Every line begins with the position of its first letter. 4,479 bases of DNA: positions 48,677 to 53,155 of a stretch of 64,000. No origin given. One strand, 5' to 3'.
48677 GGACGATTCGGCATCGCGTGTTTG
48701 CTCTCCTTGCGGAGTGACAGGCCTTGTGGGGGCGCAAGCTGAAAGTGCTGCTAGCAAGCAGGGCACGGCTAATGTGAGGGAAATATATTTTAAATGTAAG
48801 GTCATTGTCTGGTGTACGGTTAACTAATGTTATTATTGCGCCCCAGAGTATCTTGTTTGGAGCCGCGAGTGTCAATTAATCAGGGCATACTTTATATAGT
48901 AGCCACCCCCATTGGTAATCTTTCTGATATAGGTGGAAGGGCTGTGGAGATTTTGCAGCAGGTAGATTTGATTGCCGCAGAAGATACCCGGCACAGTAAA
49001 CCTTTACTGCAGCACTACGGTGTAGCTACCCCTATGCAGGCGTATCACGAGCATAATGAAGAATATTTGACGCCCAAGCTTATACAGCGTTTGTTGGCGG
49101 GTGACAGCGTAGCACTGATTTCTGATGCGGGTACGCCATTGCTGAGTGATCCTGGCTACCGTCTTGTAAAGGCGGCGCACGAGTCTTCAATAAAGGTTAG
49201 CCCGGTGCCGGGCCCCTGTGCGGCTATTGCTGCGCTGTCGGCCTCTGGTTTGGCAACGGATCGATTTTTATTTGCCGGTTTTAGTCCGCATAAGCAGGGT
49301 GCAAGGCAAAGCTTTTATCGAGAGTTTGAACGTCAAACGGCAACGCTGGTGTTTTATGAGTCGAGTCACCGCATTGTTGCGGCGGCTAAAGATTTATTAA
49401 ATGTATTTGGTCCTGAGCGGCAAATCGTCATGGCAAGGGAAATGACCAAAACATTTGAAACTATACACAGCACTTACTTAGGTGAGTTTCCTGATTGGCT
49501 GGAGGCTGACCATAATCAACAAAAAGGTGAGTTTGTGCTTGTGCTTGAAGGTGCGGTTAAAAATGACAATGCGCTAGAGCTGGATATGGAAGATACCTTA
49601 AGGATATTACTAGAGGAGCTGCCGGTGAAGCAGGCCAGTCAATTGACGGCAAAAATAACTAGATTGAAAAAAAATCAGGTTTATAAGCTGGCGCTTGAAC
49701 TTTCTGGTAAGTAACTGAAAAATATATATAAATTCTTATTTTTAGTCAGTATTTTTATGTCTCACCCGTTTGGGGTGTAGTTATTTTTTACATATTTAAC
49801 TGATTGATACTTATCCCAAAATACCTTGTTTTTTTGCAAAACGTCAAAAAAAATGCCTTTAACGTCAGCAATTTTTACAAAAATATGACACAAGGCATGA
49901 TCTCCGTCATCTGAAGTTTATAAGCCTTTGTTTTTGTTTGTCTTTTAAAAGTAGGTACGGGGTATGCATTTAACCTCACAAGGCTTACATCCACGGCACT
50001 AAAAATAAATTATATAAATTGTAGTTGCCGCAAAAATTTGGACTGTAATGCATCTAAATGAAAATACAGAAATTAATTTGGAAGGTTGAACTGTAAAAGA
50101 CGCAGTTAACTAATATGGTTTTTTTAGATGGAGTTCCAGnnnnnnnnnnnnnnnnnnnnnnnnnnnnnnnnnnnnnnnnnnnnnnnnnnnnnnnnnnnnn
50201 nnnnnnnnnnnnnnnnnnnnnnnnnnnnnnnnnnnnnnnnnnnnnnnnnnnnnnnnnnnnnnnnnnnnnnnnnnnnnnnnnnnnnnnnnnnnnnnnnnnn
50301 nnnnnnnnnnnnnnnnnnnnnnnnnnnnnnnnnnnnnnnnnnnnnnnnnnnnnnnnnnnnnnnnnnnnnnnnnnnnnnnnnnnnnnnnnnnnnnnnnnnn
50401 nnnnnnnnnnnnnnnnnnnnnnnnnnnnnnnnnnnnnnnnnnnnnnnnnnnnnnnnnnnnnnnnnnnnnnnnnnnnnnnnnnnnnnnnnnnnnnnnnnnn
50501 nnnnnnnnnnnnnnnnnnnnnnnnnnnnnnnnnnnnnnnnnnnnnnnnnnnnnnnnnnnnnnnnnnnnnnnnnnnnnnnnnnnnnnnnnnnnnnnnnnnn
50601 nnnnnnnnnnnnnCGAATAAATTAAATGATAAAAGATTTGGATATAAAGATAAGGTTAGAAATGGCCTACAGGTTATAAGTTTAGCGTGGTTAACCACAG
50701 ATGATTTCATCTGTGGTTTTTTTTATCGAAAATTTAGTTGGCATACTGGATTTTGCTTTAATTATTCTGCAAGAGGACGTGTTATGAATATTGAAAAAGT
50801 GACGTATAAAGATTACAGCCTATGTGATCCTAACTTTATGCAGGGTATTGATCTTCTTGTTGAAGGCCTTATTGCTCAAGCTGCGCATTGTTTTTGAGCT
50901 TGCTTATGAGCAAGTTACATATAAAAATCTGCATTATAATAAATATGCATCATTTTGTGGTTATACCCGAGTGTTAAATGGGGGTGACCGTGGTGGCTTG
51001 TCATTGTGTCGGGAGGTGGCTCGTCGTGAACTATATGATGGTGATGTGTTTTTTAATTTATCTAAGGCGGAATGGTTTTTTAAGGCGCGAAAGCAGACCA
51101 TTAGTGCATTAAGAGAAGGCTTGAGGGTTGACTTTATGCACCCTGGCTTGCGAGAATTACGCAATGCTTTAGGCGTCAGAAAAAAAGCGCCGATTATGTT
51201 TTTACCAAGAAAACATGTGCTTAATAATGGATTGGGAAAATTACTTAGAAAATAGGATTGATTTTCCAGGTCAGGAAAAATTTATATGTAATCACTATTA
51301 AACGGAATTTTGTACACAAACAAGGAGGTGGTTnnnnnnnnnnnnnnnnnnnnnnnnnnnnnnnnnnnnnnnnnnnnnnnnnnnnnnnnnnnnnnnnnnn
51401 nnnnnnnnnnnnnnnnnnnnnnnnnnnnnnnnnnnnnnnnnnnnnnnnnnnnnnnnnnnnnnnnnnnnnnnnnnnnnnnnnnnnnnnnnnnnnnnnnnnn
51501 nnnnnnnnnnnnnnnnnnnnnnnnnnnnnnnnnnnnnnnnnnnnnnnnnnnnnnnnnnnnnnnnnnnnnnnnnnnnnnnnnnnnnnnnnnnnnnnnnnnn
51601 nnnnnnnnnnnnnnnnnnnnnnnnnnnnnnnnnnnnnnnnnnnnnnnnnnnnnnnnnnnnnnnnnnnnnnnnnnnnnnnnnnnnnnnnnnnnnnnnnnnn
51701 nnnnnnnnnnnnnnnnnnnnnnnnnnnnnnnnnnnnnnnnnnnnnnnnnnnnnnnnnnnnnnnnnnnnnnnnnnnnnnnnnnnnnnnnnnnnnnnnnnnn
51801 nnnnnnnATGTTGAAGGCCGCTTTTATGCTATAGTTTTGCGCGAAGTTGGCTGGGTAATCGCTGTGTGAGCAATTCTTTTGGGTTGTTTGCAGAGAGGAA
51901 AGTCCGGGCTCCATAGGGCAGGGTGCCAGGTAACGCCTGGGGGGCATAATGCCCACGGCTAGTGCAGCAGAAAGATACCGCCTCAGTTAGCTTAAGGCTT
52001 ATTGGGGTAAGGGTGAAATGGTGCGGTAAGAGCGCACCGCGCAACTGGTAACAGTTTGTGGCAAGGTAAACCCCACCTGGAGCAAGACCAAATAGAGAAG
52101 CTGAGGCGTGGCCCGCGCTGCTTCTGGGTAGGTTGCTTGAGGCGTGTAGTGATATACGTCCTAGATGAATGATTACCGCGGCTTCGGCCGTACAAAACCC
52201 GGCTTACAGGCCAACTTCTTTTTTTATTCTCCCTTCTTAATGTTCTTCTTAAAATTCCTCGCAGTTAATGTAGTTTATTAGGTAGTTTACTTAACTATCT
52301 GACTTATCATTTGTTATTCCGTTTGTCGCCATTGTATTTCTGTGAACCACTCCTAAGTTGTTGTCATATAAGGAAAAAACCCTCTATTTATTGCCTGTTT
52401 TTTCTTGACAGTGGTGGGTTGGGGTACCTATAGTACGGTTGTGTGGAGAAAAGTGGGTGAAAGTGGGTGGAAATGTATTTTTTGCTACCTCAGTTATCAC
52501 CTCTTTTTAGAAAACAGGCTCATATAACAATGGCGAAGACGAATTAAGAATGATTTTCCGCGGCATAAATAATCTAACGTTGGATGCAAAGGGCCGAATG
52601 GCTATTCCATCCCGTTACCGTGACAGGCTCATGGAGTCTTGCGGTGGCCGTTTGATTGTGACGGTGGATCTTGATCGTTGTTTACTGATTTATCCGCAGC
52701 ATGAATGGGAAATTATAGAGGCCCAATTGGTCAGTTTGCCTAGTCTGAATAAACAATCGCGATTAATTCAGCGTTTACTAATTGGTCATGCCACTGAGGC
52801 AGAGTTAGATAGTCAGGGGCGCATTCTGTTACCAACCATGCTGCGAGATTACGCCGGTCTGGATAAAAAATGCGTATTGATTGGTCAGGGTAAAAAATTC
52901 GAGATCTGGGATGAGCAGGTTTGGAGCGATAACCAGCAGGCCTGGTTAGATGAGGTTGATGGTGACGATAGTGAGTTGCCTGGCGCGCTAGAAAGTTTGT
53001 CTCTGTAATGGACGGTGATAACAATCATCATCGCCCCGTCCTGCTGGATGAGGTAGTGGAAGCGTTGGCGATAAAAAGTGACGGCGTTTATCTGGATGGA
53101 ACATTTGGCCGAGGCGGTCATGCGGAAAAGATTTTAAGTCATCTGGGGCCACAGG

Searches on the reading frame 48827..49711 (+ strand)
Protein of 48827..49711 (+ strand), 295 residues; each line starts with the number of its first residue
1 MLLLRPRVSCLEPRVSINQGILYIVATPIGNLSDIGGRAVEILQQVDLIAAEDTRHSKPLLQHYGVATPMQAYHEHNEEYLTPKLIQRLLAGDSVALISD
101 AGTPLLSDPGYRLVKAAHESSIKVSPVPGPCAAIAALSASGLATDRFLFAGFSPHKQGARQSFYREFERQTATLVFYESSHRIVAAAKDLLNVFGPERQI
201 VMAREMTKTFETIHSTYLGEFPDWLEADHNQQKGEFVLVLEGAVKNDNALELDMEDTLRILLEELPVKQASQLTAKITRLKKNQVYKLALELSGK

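Call 42: find_encoding_contigs(protein=window:48827-49711:+, flank=10000, max_places=5)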
Protein window:48827-49711:+ (295 aa): no gene with exactly this product is on record in the collection.

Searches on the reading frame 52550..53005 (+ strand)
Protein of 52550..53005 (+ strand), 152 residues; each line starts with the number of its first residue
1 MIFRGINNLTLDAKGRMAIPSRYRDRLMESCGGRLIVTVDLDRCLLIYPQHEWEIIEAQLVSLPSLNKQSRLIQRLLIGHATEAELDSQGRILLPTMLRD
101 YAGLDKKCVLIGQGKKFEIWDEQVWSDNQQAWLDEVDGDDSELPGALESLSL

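Call 38: find_encoding_contigs(protein=window:52550-53005:+, flank=10000, max_places=5)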
Protein window:52550-53005:+ (152 aa): no gene with exactly this product is on record in the collection.
